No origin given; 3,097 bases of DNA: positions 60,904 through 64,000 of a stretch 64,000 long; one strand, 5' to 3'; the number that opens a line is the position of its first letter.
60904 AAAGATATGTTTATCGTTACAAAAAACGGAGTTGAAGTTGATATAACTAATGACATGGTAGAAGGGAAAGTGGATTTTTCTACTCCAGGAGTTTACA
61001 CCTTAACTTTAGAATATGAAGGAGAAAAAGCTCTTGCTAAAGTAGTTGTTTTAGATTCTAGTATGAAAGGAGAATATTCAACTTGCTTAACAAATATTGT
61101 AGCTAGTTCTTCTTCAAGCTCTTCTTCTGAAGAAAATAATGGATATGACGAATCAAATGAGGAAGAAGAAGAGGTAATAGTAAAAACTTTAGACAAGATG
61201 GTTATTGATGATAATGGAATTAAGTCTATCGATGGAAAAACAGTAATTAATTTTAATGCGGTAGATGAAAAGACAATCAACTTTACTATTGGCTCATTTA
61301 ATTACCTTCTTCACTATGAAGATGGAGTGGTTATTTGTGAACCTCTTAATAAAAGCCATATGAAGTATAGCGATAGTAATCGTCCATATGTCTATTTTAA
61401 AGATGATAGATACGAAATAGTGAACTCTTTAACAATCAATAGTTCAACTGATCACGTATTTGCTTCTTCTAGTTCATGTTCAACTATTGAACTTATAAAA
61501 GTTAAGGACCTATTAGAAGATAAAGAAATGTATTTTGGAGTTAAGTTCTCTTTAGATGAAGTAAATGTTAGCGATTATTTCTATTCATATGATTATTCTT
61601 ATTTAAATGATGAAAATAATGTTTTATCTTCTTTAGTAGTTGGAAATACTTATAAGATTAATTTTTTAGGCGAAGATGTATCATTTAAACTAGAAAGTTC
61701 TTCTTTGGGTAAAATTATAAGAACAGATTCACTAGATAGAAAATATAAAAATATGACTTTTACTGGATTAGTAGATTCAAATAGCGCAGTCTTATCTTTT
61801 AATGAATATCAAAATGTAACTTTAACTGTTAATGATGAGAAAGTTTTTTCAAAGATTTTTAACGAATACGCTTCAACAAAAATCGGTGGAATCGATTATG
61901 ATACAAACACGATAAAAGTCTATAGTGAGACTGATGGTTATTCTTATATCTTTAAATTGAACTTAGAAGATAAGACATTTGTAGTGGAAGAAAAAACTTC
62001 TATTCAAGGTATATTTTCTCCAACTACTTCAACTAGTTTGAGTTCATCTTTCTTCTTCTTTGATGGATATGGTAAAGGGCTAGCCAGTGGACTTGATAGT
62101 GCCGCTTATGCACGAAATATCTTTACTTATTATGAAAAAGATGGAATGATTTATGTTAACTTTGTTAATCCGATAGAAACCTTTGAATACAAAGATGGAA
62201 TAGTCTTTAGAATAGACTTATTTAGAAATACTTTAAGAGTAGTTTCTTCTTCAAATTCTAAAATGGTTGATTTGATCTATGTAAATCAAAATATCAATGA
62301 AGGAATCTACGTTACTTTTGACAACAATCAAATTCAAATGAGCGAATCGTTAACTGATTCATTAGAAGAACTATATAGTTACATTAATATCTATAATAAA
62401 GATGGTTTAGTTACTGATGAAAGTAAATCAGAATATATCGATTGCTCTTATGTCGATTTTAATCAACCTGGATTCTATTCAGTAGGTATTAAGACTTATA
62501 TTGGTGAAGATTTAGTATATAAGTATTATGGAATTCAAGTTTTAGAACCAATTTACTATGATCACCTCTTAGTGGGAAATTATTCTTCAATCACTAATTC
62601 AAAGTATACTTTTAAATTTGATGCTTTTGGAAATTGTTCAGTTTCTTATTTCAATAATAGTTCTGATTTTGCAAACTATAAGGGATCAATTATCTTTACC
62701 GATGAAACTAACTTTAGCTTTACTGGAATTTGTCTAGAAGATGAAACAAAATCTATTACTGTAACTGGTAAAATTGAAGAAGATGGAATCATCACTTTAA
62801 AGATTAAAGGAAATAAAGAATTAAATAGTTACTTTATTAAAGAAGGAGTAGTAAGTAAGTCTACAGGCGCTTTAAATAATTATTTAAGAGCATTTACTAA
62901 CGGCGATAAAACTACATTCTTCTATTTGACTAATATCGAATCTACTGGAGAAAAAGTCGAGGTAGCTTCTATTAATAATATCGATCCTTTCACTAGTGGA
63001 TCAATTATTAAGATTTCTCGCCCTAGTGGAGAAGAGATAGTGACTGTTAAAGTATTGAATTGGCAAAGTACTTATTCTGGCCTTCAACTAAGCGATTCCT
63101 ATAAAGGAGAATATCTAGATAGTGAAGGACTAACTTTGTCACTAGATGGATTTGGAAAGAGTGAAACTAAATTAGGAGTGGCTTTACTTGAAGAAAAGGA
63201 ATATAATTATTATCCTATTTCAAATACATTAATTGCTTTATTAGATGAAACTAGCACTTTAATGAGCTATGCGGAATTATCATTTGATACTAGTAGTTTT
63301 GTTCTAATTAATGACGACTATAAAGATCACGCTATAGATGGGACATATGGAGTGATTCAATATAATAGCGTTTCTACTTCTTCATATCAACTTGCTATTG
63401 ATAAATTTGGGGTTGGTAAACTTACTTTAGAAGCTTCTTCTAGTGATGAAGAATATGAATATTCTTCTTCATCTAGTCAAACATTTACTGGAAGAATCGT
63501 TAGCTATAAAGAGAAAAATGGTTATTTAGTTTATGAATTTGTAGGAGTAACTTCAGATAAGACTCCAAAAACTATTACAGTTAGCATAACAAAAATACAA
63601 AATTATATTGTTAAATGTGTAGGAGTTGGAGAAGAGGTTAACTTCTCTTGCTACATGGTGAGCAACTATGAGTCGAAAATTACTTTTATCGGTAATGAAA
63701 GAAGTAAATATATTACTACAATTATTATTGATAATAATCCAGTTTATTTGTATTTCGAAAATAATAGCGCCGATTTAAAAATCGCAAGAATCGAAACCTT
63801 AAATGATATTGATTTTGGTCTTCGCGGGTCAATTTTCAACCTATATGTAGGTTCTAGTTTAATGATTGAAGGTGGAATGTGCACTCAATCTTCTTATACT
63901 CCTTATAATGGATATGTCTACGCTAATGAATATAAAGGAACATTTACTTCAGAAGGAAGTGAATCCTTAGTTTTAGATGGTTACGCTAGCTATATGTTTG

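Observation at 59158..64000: Unlisted giant ORF (>1614 aa) running off the window: Ig-repeat lipoprotein with a second repetitive module type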

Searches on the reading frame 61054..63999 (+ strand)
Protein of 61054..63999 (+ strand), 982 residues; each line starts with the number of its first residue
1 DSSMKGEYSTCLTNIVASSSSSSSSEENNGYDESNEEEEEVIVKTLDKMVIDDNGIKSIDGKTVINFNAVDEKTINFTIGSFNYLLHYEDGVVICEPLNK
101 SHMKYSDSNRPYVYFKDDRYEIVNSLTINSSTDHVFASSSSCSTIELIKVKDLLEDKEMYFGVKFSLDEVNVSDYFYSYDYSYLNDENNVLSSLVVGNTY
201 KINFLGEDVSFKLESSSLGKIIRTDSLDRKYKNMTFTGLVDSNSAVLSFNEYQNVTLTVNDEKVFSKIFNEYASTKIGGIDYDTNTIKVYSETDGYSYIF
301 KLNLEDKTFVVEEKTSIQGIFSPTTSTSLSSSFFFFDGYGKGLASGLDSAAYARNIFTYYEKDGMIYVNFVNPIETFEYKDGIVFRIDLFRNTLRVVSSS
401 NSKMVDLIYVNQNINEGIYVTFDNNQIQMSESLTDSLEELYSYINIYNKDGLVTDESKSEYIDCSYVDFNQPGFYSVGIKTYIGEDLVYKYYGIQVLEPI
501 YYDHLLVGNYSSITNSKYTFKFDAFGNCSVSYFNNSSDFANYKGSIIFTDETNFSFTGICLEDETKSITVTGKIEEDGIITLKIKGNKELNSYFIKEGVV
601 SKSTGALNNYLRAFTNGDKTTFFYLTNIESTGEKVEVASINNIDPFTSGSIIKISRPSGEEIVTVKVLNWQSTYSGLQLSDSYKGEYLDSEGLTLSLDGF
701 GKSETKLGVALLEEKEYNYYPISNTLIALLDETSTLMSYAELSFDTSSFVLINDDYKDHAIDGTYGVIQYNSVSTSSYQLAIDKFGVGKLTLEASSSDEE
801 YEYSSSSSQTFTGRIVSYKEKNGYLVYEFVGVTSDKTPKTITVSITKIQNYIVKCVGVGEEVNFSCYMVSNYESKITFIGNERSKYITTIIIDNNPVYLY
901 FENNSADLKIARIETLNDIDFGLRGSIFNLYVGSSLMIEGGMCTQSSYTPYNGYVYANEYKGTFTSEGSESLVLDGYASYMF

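Call 11: find_homologous_proteins(query=window:61120-63999:+)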
Query window:61120-63999:+ (960 aa): 3 proteins with E <= 0.001 among 8000 candidates.
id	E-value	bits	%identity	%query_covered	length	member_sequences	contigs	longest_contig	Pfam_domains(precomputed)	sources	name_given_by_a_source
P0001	1.8e-72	263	30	69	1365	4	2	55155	PF07523.19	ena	-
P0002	1.7e-61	227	29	70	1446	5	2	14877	PF07523.19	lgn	-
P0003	6.8e-60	222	31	67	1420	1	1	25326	-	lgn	-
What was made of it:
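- Tried and rejected: The word-indexed protein search with the C-terminal region found only three homologues (call 11), which wrongly suggested a near-orphan.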

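Call 15: find_encoding_contigs(protein=P0001, flank=10000, max_places=3)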
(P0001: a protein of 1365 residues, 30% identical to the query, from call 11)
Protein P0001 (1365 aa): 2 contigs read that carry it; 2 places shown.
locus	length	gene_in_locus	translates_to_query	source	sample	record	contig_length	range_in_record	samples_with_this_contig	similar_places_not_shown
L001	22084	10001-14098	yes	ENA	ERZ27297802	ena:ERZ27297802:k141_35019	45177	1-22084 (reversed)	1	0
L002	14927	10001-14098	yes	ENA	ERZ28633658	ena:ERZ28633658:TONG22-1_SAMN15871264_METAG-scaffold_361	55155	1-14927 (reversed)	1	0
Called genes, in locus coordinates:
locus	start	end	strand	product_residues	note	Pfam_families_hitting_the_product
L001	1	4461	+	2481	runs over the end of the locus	PF00082:Peptidase_S8, PF02225:PA, PF02368:Big_2 (faint), PF06280:fn3_5 (weak), PF21461:HL_N-beta (faint), PF13306:LRR_5, PF13855:LRR_8 (faint), PF13306:LRR_5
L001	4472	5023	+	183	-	-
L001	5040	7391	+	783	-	-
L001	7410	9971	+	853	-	-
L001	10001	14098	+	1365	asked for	PF07523:Big_3 (faint)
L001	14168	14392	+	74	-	-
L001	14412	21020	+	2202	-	PF09479:Flg_new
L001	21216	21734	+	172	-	PF06541:ABC_trans_CmpB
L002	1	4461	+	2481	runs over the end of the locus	PF00082:Peptidase_S8, PF02225:PA, PF02368:Big_2 (faint), PF06280:fn3_5 (weak), PF21461:HL_N-beta (faint), PF13306:LRR_5, PF13855:LRR_8 (faint), PF13306:LRR_5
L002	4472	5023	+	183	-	-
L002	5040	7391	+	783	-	-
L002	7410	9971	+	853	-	-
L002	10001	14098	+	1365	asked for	PF07523:Big_3 (faint)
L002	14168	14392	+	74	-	-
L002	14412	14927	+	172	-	?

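Call 16: find_encoding_contigs(protein=P0003, flank=10000, max_places=3)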
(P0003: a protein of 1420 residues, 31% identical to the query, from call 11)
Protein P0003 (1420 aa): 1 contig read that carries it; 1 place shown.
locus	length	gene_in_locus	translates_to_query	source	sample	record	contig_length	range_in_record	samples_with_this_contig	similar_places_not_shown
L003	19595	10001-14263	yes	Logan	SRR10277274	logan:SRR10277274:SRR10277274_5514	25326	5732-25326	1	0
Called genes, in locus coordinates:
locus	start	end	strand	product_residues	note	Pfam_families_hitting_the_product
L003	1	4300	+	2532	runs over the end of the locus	PF00082:Peptidase_S8, PF02225:PA, PF06280:fn3_5, PF21461:HL_N-beta (faint), PF26918:Ig_Eae (faint), PF02368:Big_2, PF13306:LRR_5, PF13306:LRR_5, +1 more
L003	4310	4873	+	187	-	-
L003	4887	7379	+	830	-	-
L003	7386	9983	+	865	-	-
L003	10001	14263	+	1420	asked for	-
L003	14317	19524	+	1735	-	PF23599:CILP_C (faint), PF09479:Flg_new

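Call 17: find_encoding_contigs(protein=P0002, flank=10000, max_places=3)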
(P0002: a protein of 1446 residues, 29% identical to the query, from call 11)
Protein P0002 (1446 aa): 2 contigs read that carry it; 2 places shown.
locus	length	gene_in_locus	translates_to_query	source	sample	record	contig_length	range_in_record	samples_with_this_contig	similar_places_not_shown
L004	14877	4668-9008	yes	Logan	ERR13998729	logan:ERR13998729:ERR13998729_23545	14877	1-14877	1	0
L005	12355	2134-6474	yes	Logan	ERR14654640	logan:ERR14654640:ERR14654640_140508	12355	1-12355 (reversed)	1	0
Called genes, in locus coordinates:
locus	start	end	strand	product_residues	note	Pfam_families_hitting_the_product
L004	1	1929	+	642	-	?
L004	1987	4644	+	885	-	-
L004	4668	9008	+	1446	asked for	PF07523:Big_3 (faint)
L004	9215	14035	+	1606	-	PF09479:Flg_new (faint)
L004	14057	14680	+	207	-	-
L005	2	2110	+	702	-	?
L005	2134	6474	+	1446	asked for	PF07523:Big_3 (faint)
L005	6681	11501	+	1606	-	PF09479:Flg_new (faint)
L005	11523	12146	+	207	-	-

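Call 23: find_related_loci(query=A2, collection=genome_contigs, flank=10000)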
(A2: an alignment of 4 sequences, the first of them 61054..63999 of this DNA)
Query A2 (982 aa) in genome_contigs; peptide patterns used: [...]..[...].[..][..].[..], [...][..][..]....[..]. (x = any residue, [..] = any of these).
176 stretches matched a pattern; 57 encode a relative of the query (tblastn E <= 1e-3); 57 distinct loci.
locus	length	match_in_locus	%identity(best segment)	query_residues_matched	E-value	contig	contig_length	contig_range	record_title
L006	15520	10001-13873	45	1-982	0e+0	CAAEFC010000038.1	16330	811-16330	MAG TPA_asm: Bacilli bacterium, isolate HGM10897, WGS project CAAEFC010000000 data, contig: ERS396532_100_k85_99712, who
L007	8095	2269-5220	44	1-982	0e+0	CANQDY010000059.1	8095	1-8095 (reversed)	MAG: uncultured Bacilli bacterium isolate Lapin-005__bin92 genome assembly, contig: Lapin-005__NODE_12494_length_8095_co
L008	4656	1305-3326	29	1-703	2e-76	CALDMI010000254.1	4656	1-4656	MAG TPA_asm: uncultured Clostridia bacterium isolate SRR1747063_bin.10_CONCOCT_v1.1_MAG genome assembly, contig: ERZ8082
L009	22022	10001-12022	29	1-703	2e-73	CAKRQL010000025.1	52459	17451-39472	MAG: uncultured Eubacteriales bacterium isolate REFINED_METABAT215_TOP10_CONTIGS_1500_ASSEMBLY_K127_MEGAHIT__Hadza_MoBio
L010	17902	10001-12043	30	1-701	4e-73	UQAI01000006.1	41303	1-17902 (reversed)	uncultured Mollicutes bacterium isolate UMGS75 genome assembly, contig: NODE_178_length_41303_cov_11.594938, whole genom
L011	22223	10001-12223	28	43-809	3e-71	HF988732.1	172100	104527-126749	Coprobacillus sp. CAG:698 genomic scaffold, scf69, whole genome shotgun sequence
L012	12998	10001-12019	28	1-710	3e-70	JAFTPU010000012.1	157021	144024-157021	MAG: Clostridia bacterium isolate RGIG4039 Roe_deer_Cecum-5__c524033, whole genome shotgun sequence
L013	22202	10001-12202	26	1-744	3e-70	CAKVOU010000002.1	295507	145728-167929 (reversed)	MAG: uncultured Eubacteriales bacterium isolate REFINED_METABAT215_TOP10_CONTIGS_1500_ASSEMBLY_K77_MERGED__Hadza_MoBio_h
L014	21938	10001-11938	29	32-703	3e-68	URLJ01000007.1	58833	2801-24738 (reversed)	uncultured Mollicutes bacterium isolate UMGS1109 genome assembly, contig: NODE_350_length_58833_cov_5.729117, whole geno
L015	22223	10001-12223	28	47-823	2e-68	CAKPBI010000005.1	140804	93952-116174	MAG: uncultured Bacilli bacterium isolate REFINED_METABAT215_TOP10_CONTIGS_1500_ASSEMBLY_K77_MERGED__Hadza_MoBio_hadza-I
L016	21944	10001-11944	28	1-683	3e-67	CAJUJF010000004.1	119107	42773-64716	MAG TPA_asm: uncultured Christensenellaceae bacterium isolate MGBC152639 genome assembly, contig: MGBC152639.4, whole ge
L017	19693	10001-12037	30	1-700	3e-66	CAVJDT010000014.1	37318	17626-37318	Bacillota bacterium isolate H07681-L1_cleanbin_000020 genome assembly, contig: Spades_H07681-L1_contig_576, whole genome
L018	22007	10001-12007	27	1-684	4e-66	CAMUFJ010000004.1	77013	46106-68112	MAG TPA_asm: uncultured Clostridia bacterium isolate SRR14038239_bin.39_metawrap_v1.3_MAG genome assembly, contig: NODE.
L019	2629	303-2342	28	6-701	6e-68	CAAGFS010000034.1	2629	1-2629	MAG TPA_asm: Clostridia bacterium, isolate HGM11452, WGS project CAAGFS010000000 data, contig: SRS476193_56_k119_69069,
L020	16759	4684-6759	26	1-715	6e-65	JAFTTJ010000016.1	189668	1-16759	MAG: Clostridia bacterium isolate RGIG4132 Roe_deer_Colon-1__c1294, whole genome shotgun sequence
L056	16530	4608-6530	26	43-701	2e-56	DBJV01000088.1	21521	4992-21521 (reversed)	MAG TPA_asm: Christensenella sp. UBA767 UBA767_contig_2542, whole genome shotgun sequence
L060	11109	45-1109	28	333-701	2e-29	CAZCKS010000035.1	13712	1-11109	MAG TPA_asm: uncultured Bacteroides sp. isolate SRP225648_co1_549 genome assembly, contig: NODE_11312_length_13712_cov_5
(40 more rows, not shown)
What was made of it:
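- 62029..62298 (+): Module copy 1 (D4, aa 958-1047), carrying the conserved motif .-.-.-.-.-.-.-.. The motif served as a search pattern (call 23).
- Closest known: Tandem giant surface-protein genes of Mollicutes. Different: The cassette also occurs in genomes labelled Clostridia and Christensenella (call 23).
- Nearly all record titles that name a source point to human, mouse, rabbit, deer, goat or chicken gut assemblies (call 23).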

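Call 31: predict_structure(alignment_id=A2)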
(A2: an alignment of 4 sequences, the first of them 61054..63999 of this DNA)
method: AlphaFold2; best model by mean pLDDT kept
length: 982 residues; sequences in the alignment: 4
mean_pLDDT: 54.3   pTM: 0.33
mean pLDDT of the five models: 54.3, 51.7, 48.8, 47.4, 47.1
residues with pLDDT >= 90: 19; 70-90: 252; 50-70: 273; < 50: 438
segments of 3 or more residues with pLDDT < 50: 14-45, 132-141, 169-174, 186-191, 223-228, 270-277, 323-332, 338-353, 388-393, 398-416, 466-472, 536-538, 600-608, 671-675, 688-693, 702-982
pLDDT, mean of each block of 10 residues (from residue 1): 83 44 29 28 53 75 68 76 80 78 55 85 75 39 71 83 68 56 58 69 68 71 49 87 89 79 73 43 75 74 90 73 43 50 39 56 61 60 55 47 43 49 54 56 63 67 54 55 59 58 77 71 81 59 82 83 78 77 66 65 43 63 57 71 69 75 67 49 52 54 43 31 37 41 38 38 31 27 30 26 24 31 29 29 26 26 30 30 35 36 37 34 27 32 26 27 30 28 26
secondary structure, 60 per line:
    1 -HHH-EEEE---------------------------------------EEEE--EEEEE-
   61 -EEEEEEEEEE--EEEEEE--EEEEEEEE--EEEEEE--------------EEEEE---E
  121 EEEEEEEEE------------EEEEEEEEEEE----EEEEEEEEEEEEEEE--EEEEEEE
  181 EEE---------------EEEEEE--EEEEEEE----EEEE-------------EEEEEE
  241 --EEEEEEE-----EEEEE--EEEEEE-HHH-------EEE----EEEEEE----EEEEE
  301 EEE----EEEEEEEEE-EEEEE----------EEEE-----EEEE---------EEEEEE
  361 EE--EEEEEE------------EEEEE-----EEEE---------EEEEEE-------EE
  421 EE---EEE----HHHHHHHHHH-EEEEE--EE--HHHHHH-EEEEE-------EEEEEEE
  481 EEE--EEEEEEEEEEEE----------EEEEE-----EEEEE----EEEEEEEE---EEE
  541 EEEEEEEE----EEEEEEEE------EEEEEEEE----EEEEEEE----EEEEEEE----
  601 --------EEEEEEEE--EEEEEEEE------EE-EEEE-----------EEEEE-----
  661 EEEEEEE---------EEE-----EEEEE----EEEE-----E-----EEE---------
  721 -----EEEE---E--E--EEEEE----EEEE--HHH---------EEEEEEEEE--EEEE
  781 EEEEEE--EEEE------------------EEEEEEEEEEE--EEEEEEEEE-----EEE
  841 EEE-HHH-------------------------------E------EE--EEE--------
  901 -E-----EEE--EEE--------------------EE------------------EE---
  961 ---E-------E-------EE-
elements in order (helices of 4 or more, strands of 3 or more residues): E6-9 E49-52 E55-59 E62-71 E74-79 E82-89 E92-97 E112-116 E120-129 E142-152 E157-171 E174-183 E199-204 E207-213 E218-221 E235-240 E243-249 E255-259 E262-267 E279-281 E286-291 E296-303 E308-316 E318-322 E333-336 E342-345 E355-362 E365-370 E383-387 E393-396 E406-411 E419-422 E426-428 H433-442 E444-448 H455-460 E462-466 E474-483 E486-497 E508-512 E518-522 E527-534 E538-548 E553-560 E567-574 E579-585 E590-596 E609-616 E619-626 E636-639 E651-655 E661-667 E677-679 E685-689 E694-697 E709-711 E726-729 E739-743 E748-751 E766-774 E777-786 E789-792 E811-821 E824-832 E838-843 E890-892 E908-910 E913-915
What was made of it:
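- Tried and rejected: The first AlphaFold run with 4 sequences was too poor to use, at pLDDT 54 (call 31).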

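Call 32: search_protein_representatives(alignment_id=A2)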
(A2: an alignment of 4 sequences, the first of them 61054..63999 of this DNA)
Query: 4 sequences, 843 profile positions. Proteins with E-value up to 0.001 (for the whole library): 160; up to 1e-10: 137; up to 1e-30: 113. The best 150 are listed.
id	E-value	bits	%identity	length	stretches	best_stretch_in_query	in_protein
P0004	0.0e+00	1176.6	-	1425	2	2-842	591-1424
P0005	2.2e-266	902.7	-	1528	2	1-842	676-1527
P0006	3.4e-264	895.5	-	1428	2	1-840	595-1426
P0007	3.1e-262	889.0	-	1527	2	1-841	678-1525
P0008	3.8e-262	888.7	-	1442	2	2-840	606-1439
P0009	2.2e-258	876.2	-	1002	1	1-842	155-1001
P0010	1.3e-256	870.3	-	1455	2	2-840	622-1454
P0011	1.5e-247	840.4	-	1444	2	1-840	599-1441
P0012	4.3e-247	838.9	-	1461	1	1-841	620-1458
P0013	2.3e-246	836.5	-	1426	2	2-841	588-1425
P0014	1.1e-241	821.0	-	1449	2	1-840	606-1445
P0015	1.5e-239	814.0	-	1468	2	2-840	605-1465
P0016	2.3e-239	813.4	-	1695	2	1-841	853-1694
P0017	1.5e-237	807.3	-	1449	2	1-841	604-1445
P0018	1.1e-236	804.4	-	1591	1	1-841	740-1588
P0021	5.6e-224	762.4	-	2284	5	2-825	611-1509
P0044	2.8e-195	667.5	-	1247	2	4-656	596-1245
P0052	1.4e-176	605.6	-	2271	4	2-773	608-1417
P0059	1.7e-166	572.3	-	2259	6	1-756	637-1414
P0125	2.1e-21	92.3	-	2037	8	291-710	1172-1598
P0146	2.8e-08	48.9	-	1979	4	628-711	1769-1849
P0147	4.7e-08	48.1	-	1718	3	595-730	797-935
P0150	1.9e-07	46.1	-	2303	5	625-716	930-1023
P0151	7.2e-07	44.2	-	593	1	620-785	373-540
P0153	4.0e-06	41.7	-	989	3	640-718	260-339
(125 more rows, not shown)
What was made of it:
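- Colinear homologues exist: 57 loci in species-representative genomes (call 23) and 160 clusters in the exhaustive search, 113 of them at E <= 1e-30 (call 32).
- Tried and rejected: The genome scan (call 23) and the exhaustive profile search (call 32) corrected this.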

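Call 45: predict_structure(alignment_id=A3)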
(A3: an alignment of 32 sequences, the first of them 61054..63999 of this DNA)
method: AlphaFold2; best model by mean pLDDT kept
length: 982 residues; sequences in the alignment: 32
mean_pLDDT: 81.8   pTM: 0.51
mean pLDDT of the five models: 81.8, 81.5, 81.3, 80.7, 78.1
residues with pLDDT >= 90: 384; 70-90: 439; 50-70: 80; < 50: 79
segments of 3 or more residues with pLDDT < 50: 19-40, 770-775, 797-805, 881-883, 947-982
pLDDT, mean of each block of 10 residues (from residue 1): 87 68 37 42 82 81 85 86 88 81 66 92 90 80 89 90 82 71 81 84 84 88 66 93 93 92 89 80 89 88 94 88 81 91 81 82 93 75 92 91 87 89 87 88 92 91 92 93 90 91 92 94 92 90 93 93 89 95 95 94 93 93 92 93 91 93 93 91 91 92 87 92 88 88 92 75 69 58 84 60 56 84 80 77 83 82 78 54 59 71 68 84 76 80 54 42 32 31 29
secondary structure, 60 per line:
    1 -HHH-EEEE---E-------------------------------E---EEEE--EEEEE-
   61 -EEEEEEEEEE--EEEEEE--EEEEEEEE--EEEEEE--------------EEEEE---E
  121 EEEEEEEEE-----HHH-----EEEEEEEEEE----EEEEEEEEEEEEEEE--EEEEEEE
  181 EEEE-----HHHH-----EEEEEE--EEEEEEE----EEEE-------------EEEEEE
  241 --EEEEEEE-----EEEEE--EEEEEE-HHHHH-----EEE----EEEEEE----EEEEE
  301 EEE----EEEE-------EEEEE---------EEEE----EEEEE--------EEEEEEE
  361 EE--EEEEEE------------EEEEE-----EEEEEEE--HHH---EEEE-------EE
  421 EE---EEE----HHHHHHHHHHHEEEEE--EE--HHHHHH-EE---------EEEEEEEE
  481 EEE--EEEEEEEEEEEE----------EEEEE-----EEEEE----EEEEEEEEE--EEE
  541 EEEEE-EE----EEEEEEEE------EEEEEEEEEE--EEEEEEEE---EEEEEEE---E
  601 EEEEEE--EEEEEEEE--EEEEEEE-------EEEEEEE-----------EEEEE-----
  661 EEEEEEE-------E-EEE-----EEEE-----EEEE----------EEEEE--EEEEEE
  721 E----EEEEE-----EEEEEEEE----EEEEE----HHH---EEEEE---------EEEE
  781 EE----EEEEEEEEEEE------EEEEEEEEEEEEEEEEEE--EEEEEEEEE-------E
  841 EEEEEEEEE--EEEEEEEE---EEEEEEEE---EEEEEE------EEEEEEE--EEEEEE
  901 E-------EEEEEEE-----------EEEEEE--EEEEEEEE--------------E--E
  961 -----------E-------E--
elements in order (helices of 4 or more, strands of 3 or more residues): E6-9 E49-52 E55-59 E62-71 E74-79 E82-89 E92-97 E112-116 E120-129 E143-152 E157-171 E174-184 H190-193 E199-204 E207-213 E218-221 E235-240 E243-249 E255-259 E262-267 H269-273 E279-281 E286-291 E296-303 E308-311 E319-323 E333-336 E341-345 E354-362 E365-370 E383-387 E393-399 E408-411 E419-422 E426-428 H433-443 E444-448 H455-460 E473-483 E486-497 E508-512 E518-522 E527-535 E538-545 E553-560 E567-576 E579-586 E590-596 E600-606 E609-616 E619-625 E633-639 E651-655 E661-667 E677-679 E685-688 E694-697 E708-712 E715-721 E726-730 E736-743 E748-752 E763-767 E777-782 E787-797 E804-821 E824-832 E840-849 E852-859 E863-870 E874-879 E886-892 E895-901 E909-915 E927-932 E935-942
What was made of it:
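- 61054..61362 (+): Module D1 (aa 633-735). The acidic/poly-Ser disordered loop (aa 650-672, nt 61105-61173) is inserted after its first strand. AlphaFold model: strands at model residues 6-9 and 49-97; pLDDT below 50 at model residues 19-40 (call 45).
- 62029..62298 (+): The model shows 7 strands (call 45).
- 62299..62550 (+): Eighth Big_3-like Ig domain (aa 1048-1131). Strands and two short helices appear in the model (call 45).
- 62551..63318 (+): Super-repeat unit 1: D5 (module copy 2, aa 1132-1230), D6 (aa 1231-1310) and D7 (module copy 3, aa 1311-1387). Model pLDDT is about 90 with 8-stranded meanders (call 45).
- On DUF5640 (PF18692) / Lipocalin_4 (PF13648): The model gives 7-8 consecutive short strands per module at pLDDT of about 90 (call 45).
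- Closest known: Pfam DUF5640. Same: The model predicts about 8 antiparallel strands (call 45).
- Checked: The AlphaFold model marks it as disordered (call 45).
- The only long disordered internal stretch is the acidic loop (call 45). The model shows roughly 8-stranded meanders of about 90 residues (call 45). A family alignment supports a confident fold (call 45).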
